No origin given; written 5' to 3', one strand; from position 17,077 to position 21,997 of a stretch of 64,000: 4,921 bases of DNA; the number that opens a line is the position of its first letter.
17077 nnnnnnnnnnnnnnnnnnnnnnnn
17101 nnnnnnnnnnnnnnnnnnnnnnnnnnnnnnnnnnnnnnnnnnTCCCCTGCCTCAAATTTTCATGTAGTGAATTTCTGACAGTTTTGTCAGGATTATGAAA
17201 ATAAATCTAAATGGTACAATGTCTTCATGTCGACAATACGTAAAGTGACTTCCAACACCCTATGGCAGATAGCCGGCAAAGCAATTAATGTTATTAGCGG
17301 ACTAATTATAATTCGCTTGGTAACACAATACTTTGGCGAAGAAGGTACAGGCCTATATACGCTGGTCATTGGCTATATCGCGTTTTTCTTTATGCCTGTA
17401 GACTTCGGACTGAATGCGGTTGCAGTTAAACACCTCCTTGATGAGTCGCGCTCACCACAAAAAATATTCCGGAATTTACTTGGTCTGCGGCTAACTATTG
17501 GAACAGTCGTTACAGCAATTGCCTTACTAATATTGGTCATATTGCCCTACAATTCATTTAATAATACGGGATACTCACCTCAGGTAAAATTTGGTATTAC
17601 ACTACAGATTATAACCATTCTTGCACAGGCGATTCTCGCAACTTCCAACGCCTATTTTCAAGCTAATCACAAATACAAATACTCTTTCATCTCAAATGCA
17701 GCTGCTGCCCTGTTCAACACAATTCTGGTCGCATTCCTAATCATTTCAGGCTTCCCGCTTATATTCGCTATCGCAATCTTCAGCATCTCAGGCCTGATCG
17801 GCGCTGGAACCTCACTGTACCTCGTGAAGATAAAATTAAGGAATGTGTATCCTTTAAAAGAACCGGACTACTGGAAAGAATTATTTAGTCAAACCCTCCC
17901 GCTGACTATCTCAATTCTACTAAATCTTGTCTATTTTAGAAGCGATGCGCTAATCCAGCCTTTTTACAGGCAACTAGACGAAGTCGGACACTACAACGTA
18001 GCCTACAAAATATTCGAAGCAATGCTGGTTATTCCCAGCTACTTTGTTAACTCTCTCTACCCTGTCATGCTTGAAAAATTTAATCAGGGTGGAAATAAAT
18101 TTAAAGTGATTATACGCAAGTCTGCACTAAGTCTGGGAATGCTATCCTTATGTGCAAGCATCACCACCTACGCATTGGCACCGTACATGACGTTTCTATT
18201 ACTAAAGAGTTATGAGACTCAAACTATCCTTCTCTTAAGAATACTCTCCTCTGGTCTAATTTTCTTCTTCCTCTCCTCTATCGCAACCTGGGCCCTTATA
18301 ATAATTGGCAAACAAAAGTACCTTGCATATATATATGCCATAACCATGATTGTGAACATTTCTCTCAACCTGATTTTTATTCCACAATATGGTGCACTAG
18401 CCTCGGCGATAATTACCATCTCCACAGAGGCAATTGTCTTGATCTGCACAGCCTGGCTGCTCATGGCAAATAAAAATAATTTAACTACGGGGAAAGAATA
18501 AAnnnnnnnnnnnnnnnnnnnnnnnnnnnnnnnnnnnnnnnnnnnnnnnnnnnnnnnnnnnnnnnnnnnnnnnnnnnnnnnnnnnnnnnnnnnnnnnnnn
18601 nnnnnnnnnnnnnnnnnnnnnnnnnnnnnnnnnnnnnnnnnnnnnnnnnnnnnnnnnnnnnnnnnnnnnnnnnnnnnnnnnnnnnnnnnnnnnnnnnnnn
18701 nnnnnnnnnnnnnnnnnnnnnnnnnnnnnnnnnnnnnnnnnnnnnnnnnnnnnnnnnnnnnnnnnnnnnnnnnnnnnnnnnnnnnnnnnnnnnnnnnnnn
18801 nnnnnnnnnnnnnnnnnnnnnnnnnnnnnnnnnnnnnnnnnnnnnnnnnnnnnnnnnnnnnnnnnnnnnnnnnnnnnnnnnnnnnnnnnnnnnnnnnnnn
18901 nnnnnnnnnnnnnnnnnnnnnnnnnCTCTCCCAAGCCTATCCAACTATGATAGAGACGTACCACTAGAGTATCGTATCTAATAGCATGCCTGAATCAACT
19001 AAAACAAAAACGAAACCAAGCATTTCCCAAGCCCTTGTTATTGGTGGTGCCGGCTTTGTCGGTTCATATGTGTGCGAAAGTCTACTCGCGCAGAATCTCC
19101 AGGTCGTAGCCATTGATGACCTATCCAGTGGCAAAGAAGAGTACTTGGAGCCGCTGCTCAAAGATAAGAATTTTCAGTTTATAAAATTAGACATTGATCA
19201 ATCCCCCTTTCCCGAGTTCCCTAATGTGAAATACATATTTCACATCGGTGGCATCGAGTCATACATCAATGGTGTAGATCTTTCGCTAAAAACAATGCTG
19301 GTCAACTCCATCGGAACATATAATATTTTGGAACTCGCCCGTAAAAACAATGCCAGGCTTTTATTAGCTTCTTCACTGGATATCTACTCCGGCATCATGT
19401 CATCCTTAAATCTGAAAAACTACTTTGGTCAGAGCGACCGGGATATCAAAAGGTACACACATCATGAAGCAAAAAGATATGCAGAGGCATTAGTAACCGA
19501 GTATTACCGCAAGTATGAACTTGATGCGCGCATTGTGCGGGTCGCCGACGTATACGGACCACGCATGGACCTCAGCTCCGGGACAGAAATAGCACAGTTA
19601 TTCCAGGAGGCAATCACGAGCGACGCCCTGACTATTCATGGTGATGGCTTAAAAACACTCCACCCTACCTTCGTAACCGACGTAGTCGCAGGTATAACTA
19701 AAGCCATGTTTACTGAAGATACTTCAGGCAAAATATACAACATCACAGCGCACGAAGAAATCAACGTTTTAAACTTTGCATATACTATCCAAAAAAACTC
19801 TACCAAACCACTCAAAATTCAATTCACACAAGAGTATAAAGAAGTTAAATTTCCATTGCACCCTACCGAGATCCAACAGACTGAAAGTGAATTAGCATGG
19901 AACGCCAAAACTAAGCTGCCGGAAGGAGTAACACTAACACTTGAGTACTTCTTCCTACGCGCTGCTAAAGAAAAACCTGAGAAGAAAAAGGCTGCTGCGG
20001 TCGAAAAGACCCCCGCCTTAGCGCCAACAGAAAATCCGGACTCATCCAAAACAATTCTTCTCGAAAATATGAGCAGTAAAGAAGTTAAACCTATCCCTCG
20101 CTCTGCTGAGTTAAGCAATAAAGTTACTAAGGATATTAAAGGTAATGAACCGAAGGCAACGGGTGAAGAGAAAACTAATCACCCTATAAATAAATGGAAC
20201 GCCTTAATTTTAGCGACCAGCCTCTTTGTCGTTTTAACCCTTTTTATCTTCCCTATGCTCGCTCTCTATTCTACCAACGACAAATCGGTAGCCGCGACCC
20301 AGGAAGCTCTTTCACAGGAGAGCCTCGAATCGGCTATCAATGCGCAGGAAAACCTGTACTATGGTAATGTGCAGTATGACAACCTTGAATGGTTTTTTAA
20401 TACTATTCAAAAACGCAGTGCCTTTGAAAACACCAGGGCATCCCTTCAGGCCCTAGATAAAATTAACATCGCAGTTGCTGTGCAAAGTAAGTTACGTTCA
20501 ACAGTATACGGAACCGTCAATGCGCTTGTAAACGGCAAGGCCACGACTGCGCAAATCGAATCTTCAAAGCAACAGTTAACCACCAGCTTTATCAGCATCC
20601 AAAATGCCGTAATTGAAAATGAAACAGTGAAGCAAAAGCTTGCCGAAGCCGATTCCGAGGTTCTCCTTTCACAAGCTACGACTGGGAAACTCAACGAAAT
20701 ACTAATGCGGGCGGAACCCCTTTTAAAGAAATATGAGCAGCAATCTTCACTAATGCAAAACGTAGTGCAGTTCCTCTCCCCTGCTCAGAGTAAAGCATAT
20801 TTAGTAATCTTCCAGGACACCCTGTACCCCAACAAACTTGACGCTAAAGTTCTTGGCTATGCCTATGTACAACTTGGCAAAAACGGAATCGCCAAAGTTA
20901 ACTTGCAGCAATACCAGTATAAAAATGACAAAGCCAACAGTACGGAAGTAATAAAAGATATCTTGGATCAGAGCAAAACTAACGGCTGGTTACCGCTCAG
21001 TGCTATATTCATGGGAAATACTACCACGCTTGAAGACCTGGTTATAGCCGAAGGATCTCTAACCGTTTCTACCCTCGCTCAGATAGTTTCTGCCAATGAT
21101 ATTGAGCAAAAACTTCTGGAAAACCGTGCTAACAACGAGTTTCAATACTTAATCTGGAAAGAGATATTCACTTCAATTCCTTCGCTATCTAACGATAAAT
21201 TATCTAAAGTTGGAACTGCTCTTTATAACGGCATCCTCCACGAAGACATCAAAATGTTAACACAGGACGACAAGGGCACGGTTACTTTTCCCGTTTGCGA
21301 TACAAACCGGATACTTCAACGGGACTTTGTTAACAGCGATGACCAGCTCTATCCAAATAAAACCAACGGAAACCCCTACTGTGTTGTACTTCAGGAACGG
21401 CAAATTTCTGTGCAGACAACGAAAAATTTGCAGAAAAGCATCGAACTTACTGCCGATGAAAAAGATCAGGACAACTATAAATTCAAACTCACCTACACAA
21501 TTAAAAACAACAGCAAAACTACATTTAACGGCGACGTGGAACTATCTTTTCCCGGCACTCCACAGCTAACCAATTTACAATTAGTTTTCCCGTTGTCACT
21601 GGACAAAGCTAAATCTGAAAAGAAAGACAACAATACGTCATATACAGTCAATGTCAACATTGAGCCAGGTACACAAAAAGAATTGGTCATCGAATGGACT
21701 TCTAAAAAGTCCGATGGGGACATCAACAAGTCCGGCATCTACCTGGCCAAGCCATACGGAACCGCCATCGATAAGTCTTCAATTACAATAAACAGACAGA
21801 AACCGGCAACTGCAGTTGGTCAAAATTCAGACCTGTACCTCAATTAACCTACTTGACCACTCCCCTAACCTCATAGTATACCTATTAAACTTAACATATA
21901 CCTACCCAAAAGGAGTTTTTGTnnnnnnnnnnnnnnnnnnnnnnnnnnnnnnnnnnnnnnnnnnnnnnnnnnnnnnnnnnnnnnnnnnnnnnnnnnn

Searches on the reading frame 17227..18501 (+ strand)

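Call 27: search_protein_families(library=pfam, proteins=[window:17227-18501:+], max_evalue=0.01)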
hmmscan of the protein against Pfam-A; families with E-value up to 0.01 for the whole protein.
window:17227-18501:+ (424 aa): 2 families
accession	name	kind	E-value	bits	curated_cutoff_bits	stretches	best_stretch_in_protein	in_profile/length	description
PF01943.22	Polysacc_synt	-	9.2e-27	94.6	28.2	1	8-282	2-271/274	Polysaccharide biosynthesis protein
PF13440.11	Polysacc_synt_3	-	7.2e-07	29.2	23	1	42-326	12-284/293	Polysaccharide biosynthesis protein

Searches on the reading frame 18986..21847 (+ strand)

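Call 27: search_protein_families(library=pfam, proteins=[window:18986-21847:+], max_evalue=0.01)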
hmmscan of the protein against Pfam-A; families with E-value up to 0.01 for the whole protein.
window:18986-21847:+ (953 aa): 5 families
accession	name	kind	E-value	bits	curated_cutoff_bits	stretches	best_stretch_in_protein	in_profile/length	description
PF01370.27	Epimerase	-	4.8e-30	105.2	20.9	1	16-253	1-239/240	NAD dependent epimerase/dehydratase family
PF16363.11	GDP_Man_Dehyd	-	1.1e-24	88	27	1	17-311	1-313/332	GDP-mannose 4,6 dehydratase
PF01073.25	3Beta_HSD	-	2.8e-10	40.1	22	1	17-236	1-224/280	3-beta hydroxysteroid dehydrogenase/isomerase family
PF04321.23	RmlD_sub_bind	-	6.4e-07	29.2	27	1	103-274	74-233/287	RmlD substrate binding domain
PF07993.18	NAD_binding_4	-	1.2e-05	25.1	20.1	1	79-197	87-210/258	Male sterility protein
